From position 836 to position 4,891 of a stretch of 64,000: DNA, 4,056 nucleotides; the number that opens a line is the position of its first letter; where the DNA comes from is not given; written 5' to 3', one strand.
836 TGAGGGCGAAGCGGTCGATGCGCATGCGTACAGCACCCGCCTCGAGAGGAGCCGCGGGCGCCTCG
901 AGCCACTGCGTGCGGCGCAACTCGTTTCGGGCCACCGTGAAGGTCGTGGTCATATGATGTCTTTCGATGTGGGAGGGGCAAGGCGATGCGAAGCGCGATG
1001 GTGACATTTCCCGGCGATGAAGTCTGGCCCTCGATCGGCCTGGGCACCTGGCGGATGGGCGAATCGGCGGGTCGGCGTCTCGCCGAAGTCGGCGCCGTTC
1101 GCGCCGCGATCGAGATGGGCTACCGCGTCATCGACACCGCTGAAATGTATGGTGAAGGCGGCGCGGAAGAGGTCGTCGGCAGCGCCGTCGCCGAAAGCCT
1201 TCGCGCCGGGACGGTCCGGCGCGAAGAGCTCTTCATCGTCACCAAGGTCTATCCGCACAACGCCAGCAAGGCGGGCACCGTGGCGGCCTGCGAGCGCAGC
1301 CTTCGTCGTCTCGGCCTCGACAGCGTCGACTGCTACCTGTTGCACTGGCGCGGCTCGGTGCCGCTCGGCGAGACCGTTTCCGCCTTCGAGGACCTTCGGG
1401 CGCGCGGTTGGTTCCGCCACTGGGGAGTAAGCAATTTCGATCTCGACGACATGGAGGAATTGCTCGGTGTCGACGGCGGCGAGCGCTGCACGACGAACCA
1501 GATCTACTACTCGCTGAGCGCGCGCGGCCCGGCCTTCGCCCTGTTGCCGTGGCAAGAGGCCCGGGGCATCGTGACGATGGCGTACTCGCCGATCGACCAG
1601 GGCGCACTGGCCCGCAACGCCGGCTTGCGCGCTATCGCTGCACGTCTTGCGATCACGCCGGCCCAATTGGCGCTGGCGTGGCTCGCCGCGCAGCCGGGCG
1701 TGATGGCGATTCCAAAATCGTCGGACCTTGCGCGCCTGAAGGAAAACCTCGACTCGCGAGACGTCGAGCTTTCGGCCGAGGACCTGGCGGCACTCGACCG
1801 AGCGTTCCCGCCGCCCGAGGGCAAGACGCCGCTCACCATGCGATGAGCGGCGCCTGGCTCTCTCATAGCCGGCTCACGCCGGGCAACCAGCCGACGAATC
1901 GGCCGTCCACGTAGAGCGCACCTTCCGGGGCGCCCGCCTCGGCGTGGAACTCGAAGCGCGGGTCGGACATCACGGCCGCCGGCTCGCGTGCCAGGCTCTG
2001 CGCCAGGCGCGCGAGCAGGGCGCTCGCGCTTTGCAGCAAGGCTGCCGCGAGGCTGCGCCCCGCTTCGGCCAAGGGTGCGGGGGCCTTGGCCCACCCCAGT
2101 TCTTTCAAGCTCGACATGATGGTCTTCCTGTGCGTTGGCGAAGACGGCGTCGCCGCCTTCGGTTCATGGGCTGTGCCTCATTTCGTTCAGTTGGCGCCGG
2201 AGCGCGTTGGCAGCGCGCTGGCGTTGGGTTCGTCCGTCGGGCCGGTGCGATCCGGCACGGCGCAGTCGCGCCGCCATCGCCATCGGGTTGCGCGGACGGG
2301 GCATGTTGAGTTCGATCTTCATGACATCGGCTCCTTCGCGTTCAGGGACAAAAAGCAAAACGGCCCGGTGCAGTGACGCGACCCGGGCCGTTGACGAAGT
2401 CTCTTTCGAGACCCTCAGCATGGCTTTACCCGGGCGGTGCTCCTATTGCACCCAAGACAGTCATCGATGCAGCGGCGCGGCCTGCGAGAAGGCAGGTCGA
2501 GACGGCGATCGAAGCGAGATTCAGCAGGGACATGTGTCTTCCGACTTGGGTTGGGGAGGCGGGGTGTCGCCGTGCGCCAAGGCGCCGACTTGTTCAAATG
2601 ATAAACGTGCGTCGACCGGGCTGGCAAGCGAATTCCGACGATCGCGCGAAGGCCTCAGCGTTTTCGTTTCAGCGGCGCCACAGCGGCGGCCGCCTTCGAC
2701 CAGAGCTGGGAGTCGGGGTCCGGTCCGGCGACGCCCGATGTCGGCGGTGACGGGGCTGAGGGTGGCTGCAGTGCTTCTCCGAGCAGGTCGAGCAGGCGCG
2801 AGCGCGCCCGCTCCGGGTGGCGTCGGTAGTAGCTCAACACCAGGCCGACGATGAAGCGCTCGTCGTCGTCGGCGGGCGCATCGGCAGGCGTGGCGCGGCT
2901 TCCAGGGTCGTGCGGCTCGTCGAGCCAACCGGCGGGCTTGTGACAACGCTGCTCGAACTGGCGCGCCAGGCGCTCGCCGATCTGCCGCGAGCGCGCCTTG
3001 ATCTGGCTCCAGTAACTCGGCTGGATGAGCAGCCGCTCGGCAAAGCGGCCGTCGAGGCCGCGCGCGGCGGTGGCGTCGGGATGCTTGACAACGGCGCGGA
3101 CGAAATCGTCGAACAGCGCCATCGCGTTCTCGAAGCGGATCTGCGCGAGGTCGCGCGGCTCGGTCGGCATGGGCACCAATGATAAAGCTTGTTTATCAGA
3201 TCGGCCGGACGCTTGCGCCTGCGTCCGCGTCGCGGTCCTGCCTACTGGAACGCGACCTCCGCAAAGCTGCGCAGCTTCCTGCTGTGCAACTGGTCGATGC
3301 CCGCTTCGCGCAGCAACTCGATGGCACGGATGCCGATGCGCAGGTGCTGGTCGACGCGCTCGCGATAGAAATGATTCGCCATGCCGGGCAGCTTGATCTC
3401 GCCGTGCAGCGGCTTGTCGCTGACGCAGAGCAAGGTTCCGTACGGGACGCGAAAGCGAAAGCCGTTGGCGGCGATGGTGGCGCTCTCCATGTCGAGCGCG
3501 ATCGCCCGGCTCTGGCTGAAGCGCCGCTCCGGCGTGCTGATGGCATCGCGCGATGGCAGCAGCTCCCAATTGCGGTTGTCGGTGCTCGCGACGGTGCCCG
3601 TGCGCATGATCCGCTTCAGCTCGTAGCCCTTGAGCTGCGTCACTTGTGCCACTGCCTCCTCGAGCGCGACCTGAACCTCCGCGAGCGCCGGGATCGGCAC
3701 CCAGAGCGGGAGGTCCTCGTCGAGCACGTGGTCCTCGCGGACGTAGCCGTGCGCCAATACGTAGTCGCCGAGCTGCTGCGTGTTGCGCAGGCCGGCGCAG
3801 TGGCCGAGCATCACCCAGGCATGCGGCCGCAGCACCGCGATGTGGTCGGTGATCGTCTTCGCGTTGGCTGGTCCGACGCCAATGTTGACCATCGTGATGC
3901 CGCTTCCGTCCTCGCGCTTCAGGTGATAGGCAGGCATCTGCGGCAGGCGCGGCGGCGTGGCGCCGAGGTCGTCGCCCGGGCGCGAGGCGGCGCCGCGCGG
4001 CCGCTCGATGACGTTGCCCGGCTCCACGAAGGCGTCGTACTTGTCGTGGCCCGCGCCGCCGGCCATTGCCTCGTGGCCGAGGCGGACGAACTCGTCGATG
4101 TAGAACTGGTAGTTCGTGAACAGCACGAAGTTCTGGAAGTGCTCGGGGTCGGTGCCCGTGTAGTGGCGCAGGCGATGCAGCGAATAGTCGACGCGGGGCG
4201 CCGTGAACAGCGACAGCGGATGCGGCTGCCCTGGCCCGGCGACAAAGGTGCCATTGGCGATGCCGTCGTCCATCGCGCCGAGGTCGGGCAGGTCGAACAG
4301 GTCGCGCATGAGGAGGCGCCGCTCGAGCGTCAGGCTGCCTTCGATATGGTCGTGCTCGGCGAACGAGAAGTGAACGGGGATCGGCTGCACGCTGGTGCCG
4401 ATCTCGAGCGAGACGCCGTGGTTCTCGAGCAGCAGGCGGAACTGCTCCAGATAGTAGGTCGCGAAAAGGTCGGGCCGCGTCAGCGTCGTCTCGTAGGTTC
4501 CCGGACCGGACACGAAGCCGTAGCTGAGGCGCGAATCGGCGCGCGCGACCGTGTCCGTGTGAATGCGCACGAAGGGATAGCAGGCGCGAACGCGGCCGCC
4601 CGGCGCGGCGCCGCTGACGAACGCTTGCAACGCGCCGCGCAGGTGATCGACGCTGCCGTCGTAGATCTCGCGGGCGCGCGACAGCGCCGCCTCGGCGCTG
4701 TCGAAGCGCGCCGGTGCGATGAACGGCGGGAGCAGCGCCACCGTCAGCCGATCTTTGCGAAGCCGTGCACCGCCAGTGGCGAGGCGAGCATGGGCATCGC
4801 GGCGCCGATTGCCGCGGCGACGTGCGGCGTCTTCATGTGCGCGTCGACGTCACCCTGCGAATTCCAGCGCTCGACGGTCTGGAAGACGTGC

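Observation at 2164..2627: Candidate leader-peptide attenuator controlling two small genes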

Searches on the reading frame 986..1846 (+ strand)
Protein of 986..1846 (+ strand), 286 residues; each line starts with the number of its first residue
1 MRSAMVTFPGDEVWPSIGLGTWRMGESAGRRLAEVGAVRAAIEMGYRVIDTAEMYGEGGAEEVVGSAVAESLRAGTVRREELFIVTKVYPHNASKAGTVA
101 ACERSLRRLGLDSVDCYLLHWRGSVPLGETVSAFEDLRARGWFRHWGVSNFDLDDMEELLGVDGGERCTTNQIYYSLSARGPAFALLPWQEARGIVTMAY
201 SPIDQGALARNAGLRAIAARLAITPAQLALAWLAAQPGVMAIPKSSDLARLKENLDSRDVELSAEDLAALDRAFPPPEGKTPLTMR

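Call 5: search_protein_families(library=pfam, proteins=[window:986-1846:+], max_evalue=1)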
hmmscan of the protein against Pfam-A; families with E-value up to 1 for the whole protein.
window:986-1846:+ (286 aa): 1 family
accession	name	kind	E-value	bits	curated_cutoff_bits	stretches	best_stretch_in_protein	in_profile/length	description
PF00248.27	Aldo_ket_red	-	4.2e-53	180.8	24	1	17-272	2-288/291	Aldo/keto reductase family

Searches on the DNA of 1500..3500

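Call 3: search_rna_families(source=window, start=1500, end=3500, threshold=evalue, max_evalue=10, show_alignments=3)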
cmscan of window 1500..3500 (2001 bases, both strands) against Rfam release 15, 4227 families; matches with E-value up to 10: 7.
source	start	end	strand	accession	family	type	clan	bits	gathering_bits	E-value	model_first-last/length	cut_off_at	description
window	1828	1942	+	RF02240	Xoo1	Gene; sRNA;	-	27.5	70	0.052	1-95/95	no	Xanthomonadaceae sRNA Xoo1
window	2208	2282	-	RF02163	sR-tMet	Gene; snRNA; snoRNA; CD-box;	-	21.9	50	0.64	1-72/72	no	Small nucleolar RNA sR-tMet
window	1821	1955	-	RF02826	Scr6925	Gene; sRNA;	-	21.2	50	0.99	1-131/131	no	Streptomyces RNA 6925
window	3107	3163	-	RF03407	MIR531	Gene; miRNA;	-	18.8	70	3.7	1-69/69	no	MIR531 microRNA precursor family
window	1982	2019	-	RF00457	IRES_mnt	Cis-reg; IRES;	-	14.1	100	1.1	122-158/203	no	Mnt IRES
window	3201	3343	+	RF02571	Mcr7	Gene; sRNA;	-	11.4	380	7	1-351/351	no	mcr7 sRNA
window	1817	1897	-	RF02571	Mcr7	Gene; sRNA;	-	11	380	8.7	1-351/351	no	mcr7 sRNA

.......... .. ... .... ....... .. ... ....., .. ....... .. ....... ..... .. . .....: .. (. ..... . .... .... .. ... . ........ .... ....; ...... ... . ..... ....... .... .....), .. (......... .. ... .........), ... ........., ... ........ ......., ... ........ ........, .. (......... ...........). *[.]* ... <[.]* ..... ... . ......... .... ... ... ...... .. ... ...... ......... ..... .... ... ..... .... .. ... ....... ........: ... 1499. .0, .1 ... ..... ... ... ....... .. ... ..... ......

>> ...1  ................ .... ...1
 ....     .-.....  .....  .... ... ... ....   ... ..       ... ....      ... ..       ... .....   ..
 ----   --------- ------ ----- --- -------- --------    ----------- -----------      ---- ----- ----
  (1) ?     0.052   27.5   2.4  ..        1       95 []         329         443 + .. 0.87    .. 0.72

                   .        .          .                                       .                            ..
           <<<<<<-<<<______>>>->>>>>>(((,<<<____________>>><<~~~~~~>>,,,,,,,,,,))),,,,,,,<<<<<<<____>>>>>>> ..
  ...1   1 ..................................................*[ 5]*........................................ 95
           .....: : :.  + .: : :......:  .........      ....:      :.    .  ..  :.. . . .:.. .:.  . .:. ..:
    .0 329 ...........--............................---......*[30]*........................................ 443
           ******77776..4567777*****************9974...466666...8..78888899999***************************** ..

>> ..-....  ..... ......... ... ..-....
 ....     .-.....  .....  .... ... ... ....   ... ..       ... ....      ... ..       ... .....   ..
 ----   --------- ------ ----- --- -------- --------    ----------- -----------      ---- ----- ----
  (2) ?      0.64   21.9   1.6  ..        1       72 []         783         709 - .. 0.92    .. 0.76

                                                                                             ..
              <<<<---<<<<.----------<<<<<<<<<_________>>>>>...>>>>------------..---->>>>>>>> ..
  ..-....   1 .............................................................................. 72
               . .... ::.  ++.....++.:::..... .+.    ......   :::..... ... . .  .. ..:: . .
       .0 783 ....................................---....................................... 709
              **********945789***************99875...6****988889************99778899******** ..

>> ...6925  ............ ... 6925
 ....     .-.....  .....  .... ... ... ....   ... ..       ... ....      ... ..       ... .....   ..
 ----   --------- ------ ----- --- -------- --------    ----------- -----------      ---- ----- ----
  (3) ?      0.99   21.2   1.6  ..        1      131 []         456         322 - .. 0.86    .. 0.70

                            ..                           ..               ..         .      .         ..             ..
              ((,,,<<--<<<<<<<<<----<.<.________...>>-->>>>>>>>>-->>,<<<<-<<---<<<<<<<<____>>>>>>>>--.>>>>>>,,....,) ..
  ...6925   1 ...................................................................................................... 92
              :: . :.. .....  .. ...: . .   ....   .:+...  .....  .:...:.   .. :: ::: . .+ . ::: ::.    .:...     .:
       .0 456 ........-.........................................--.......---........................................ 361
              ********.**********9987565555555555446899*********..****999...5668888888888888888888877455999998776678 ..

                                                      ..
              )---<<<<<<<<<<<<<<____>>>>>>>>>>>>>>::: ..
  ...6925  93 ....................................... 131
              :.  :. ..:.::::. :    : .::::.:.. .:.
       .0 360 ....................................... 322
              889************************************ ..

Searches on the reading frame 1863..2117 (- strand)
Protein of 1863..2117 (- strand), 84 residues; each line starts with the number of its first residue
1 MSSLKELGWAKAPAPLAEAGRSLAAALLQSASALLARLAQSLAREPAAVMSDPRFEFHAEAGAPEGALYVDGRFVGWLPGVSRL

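Call 5: search_protein_families(library=pfam, proteins=[window:1863-2117:-], max_evalue=1)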
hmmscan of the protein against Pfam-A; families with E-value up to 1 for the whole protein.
window:1863-2117:- (84 aa): 1 family
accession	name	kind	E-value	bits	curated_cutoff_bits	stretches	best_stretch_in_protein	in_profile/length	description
PF17946.7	RecC_C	-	0.025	14.9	22.6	1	9-82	73-133/202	RecC C-terminal domain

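Call 16: search_protein_families(library=ncbifam, proteins=[window:1863-2117:-], max_evalue=10)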
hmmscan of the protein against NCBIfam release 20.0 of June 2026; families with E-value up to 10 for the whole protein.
window:1863-2117:- (84 aa): 0 families

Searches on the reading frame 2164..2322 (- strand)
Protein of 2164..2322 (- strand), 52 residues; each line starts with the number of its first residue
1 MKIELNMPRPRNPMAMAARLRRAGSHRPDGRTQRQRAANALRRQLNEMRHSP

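Call 5: search_protein_families(library=pfam, proteins=[window:2164-2322:-], max_evalue=1)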
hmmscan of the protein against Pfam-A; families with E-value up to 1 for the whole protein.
window:2164-2322:- (52 aa): 0 families

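Call 15: find_homologous_proteins(query=window:2164-2322:-, max_evalue=0.01)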
Query window:2164-2322:- (52 aa): 12 proteins with E <= 0.01 among 12 candidates.
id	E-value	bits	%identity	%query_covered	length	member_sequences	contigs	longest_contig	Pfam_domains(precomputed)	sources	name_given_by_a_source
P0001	1.6e-22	95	90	100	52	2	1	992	-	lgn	-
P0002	3.8e-21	91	90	100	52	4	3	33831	-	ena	-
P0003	9.2e-21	90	83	100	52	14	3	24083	-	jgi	jgi:hypothetical protein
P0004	2.7e-20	88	85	100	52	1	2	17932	-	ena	-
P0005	3.3e-20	88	81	100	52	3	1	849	-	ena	-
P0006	5.6e-20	87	85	100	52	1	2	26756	-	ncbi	-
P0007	6.8e-20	87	85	100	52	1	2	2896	-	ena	-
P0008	6.9e-20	87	83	100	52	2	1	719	-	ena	-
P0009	1.1e-19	86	83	100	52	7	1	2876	-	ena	-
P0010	2.0e-19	86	83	100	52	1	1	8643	-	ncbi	-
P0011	1.7e-18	83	79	100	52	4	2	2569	-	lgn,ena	-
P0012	1.6e-8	52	58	92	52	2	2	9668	-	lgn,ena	-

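Call 16: search_protein_families(library=ncbifam, proteins=[window:2164-2322:-], max_evalue=10)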
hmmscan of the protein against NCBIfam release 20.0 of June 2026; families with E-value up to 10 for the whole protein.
window:2164-2322:- (52 aa): 0 families

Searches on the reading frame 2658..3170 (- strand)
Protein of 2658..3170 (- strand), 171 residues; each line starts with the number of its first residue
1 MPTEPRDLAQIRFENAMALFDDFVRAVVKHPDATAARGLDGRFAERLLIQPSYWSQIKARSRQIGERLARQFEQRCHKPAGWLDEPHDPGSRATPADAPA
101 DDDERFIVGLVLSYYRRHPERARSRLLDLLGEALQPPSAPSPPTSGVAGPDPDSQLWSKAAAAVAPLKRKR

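Call 65: search_protein_families(library=pfam, proteins=[window:2658-3170:-], max_evalue=10)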
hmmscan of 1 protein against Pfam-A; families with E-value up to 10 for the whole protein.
seq(171 aa): 0 families

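Call 66: search_solved_structures(query=window:2658-3170:-, max_evalue=10)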
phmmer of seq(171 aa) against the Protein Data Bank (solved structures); distinct sequences matched with E-value up to 10: 5.
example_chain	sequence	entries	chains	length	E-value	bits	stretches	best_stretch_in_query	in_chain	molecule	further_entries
7nkv_A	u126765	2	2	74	0.03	17.5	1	50-91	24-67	Phage repressor protein CI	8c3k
8c3l_A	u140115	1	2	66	0.13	15.4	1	50-87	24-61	Phage repressor protein CI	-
6zt4_A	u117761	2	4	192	0.65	13.1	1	7-65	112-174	Pentapeptide repeat protein MfpA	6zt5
5d50_A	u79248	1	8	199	1.7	11.8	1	42-107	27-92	Repressor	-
5y2v_A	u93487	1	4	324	1.9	11.6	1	31-77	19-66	Rubisco operon transcriptional regulator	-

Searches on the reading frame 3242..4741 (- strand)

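Call 5: search_protein_families(library=pfam, proteins=[window:3242-4741:-], max_evalue=1)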
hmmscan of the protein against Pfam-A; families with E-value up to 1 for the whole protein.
window:3242-4741:- (499 aa): 2 families
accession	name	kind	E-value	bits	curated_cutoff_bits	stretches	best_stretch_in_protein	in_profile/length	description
PF10423.15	AMNp_N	-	5e-54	182.6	27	1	18-172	1-153/154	Bacterial AMP nucleoside phosphorylase N-terminus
PF01048.26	PNP_UDP_1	-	4.2e-14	53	25.1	1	278-446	40-202/233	Phosphorylase superfamily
